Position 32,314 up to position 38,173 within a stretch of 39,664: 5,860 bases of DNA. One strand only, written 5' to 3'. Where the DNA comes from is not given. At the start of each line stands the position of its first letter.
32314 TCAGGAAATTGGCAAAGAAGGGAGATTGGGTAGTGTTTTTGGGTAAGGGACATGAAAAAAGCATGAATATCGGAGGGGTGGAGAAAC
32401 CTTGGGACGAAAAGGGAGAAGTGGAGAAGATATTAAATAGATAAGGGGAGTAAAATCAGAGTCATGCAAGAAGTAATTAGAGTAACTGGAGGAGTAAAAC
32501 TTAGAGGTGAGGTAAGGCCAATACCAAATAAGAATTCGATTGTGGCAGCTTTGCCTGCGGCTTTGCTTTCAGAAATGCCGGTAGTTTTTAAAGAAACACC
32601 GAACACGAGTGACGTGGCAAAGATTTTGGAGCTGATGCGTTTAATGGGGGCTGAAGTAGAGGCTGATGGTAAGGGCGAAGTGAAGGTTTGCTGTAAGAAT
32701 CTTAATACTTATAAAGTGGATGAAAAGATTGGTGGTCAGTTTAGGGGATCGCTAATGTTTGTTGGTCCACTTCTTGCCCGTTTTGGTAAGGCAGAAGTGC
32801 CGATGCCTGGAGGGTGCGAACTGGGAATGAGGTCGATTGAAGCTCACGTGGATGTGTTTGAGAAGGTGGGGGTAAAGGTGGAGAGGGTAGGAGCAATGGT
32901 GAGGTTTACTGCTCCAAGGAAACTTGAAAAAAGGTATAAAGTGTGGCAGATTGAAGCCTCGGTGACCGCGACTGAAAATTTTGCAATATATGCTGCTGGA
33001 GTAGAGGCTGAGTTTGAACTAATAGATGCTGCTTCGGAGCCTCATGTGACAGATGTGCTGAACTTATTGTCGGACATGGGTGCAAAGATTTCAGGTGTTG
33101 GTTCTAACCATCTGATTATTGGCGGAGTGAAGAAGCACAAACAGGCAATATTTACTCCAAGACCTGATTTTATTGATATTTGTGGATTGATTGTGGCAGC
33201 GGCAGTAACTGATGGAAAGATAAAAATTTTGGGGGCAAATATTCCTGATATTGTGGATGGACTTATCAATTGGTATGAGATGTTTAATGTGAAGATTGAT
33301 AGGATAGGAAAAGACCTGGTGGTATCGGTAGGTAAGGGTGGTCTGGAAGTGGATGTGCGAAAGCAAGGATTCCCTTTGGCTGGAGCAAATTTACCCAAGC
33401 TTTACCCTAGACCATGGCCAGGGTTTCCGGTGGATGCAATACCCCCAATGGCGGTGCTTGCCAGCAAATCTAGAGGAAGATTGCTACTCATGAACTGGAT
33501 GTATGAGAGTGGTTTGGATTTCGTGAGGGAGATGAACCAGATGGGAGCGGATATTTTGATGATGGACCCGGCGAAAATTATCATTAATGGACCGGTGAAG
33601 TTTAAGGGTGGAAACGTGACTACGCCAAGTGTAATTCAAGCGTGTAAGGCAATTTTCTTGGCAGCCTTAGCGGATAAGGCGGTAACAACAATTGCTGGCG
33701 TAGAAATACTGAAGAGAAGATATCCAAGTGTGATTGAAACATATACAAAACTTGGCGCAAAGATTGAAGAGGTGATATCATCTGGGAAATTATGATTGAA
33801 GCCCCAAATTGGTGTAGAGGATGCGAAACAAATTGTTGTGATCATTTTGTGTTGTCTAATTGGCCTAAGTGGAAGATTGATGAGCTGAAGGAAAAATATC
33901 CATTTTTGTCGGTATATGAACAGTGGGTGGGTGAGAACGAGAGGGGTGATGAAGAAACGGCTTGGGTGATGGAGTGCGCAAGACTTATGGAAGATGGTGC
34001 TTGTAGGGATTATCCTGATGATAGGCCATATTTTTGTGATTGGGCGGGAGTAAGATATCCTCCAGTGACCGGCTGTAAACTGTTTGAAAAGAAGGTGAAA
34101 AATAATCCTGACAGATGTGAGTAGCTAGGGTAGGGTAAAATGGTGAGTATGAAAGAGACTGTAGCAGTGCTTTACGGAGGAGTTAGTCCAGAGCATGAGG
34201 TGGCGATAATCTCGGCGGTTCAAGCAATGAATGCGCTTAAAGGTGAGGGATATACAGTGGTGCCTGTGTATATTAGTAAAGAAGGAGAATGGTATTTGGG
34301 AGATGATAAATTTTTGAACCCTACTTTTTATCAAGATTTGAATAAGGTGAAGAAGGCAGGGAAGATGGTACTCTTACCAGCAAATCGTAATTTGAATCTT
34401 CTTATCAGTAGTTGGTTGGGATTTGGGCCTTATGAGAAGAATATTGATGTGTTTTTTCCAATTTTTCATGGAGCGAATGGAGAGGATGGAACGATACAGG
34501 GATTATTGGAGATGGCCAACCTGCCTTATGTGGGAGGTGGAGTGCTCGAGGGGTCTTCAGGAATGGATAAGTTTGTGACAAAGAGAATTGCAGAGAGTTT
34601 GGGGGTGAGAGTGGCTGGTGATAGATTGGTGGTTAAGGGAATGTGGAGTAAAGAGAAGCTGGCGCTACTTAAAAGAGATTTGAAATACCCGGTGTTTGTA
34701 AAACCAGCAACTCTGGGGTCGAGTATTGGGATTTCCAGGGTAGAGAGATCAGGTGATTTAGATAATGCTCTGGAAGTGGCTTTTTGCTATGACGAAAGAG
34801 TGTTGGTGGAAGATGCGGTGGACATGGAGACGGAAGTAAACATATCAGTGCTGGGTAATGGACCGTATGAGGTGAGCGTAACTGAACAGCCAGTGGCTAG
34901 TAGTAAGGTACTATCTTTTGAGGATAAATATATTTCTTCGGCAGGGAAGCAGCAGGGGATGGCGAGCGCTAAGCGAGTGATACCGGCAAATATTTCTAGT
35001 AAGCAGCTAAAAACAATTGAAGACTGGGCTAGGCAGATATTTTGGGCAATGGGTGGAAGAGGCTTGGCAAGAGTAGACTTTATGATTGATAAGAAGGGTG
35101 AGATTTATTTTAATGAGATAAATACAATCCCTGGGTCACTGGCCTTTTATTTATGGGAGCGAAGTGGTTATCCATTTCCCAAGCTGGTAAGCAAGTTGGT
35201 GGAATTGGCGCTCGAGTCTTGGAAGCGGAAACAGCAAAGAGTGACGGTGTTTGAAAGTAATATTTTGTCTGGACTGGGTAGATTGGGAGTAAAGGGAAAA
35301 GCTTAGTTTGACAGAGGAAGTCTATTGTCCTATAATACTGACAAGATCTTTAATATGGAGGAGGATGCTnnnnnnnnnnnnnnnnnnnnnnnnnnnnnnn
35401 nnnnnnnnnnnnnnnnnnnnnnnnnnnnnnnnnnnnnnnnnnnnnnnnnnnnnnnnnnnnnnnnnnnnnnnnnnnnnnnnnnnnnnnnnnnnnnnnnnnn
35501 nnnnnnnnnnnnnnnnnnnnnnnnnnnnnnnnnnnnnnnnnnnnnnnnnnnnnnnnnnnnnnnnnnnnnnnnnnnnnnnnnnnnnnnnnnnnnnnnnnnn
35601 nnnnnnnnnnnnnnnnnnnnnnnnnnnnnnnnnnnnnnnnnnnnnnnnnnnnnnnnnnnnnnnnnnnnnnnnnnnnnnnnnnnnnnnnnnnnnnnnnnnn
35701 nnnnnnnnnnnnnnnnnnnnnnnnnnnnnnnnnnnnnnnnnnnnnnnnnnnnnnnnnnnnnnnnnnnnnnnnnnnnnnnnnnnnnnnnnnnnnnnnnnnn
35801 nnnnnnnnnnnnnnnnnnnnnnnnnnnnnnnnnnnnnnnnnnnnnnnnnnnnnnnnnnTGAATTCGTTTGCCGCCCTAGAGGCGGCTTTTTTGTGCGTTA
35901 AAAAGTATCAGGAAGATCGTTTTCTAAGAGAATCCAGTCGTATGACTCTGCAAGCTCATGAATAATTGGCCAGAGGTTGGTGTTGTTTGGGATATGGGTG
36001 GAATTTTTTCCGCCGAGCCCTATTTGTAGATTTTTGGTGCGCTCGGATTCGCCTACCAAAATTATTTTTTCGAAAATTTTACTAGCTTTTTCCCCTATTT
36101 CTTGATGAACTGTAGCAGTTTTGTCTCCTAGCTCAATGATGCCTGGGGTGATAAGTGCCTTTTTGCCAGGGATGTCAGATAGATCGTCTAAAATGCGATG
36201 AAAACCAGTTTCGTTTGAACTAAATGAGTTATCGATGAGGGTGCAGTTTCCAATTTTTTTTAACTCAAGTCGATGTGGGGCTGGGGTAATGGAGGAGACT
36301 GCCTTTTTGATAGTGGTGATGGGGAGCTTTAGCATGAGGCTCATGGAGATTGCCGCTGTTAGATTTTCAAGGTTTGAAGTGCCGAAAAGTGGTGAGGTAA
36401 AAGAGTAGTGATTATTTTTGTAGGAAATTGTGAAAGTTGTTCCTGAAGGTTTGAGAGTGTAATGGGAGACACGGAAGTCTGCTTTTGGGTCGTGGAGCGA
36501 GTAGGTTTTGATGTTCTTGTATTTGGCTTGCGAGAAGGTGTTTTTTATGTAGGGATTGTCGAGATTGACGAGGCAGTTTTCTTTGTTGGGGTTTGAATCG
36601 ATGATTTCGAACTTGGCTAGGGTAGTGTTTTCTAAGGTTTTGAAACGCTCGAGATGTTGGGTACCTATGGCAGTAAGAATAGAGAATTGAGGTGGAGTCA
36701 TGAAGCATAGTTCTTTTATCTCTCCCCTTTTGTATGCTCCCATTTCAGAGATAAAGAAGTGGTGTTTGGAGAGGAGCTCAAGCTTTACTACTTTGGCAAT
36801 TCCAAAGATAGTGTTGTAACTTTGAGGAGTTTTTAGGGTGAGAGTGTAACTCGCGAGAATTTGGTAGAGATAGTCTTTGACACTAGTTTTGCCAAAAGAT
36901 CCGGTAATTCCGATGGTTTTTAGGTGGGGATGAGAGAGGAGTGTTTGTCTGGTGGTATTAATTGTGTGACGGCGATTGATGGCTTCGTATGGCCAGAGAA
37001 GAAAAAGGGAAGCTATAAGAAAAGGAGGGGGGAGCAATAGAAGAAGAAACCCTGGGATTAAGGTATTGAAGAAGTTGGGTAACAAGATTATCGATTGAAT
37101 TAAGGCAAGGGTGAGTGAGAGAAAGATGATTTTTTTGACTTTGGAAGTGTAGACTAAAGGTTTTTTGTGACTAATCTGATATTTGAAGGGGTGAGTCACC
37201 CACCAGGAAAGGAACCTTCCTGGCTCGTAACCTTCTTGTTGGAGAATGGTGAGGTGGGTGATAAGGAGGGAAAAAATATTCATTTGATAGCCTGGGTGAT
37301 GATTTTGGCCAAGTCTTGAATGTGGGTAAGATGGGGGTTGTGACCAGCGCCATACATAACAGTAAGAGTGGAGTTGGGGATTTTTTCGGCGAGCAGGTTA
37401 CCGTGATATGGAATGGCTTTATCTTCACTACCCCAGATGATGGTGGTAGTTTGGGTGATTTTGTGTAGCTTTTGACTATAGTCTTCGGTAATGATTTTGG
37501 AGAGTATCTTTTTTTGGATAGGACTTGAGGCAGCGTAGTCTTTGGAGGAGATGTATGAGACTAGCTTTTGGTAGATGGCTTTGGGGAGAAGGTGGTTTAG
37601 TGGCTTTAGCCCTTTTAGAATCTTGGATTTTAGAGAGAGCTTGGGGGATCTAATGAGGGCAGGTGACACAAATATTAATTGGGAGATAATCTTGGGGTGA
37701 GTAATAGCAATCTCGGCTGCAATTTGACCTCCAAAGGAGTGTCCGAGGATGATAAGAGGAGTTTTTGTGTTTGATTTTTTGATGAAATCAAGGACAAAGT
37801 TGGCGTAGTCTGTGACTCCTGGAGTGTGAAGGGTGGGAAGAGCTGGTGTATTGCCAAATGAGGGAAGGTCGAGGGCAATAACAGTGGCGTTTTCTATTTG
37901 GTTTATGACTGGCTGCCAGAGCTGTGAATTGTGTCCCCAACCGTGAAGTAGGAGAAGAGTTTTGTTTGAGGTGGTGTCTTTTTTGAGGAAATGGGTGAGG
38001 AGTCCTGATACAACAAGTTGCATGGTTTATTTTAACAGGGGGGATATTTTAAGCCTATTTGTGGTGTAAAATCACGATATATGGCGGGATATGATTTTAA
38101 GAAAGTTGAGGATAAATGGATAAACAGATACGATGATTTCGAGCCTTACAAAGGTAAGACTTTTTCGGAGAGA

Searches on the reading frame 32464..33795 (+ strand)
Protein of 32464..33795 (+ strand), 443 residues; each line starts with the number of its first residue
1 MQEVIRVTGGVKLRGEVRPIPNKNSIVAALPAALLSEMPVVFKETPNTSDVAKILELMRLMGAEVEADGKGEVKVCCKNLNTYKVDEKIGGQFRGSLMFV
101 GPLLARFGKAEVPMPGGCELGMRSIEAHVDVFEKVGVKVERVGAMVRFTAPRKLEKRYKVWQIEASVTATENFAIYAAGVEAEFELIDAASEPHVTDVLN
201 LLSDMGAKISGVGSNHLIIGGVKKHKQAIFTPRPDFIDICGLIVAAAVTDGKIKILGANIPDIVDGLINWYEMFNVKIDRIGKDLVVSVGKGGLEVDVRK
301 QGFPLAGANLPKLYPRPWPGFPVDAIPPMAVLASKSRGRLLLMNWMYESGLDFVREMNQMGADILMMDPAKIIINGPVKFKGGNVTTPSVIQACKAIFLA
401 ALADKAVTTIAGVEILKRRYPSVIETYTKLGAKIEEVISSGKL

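Call 44: search_protein_families(library=pfam, proteins=[window:32464-33795:+], max_evalue=0.0001)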
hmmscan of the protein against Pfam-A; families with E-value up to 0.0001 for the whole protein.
window:32464-33795:+ (443 aa): 1 family
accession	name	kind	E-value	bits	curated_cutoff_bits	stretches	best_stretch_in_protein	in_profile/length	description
PF00275.25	EPSP_synthase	-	1.3e-41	143.1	22.8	1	8-425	2-415/417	EPSP synthase (3-phosphoshikimate 1-carboxyvinyltransferase)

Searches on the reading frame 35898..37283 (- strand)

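Call 44: search_protein_families(library=pfam, proteins=[window:35898-37283:-], max_evalue=0.0001)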
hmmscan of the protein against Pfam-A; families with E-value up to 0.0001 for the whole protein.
window:35898-37283:- (461 aa): 2 families
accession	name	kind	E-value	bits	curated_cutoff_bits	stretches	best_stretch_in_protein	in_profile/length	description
PF08245.18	Mur_ligase_M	-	6.4e-37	127.9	24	1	126-313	1-198/200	Mur ligase middle domain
PF02875.26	Mur_ligase_C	-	9.4e-06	26.9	28.4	1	337-453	1-123/127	Mur ligase, glutamate ligase domain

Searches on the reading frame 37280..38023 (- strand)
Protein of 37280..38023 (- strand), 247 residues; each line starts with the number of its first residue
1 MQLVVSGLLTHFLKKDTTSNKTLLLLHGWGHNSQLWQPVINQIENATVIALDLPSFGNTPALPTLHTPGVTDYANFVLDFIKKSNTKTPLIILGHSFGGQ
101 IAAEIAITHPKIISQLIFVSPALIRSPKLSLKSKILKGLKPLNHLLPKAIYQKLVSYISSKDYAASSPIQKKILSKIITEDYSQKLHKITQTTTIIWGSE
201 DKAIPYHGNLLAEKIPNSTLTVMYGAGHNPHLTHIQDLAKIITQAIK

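Call 44: search_protein_families(library=pfam, proteins=[window:37280-38023:-], max_evalue=0.0001)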
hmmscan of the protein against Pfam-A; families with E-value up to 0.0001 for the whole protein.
window:37280-38023:- (247 aa): 5 families
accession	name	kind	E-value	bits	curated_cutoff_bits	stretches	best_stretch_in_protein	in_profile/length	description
PF00561.26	Abhydrolase_1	-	8.2e-29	101.4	25.8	2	22-126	2-104/245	alpha/beta hydrolase fold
PF12697.13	Abhydrolase_6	-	8.2e-20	72.8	26.3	1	23-239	1-215/217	Alpha/beta hydrolase family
PF12146.15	Hydrolase_4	-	2.2e-16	60.3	27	1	20-229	4-233/239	Serine aminopeptidase, S33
PF02230.22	Abhydrolase_2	-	3.7e-05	24.1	23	0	73-189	90-201/217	Phospholipase/Carboxylesterase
PF10230.15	LIDHydrolase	-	6.2e-05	23.3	27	1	75-185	70-175/262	Lipid-droplet associated hydrolase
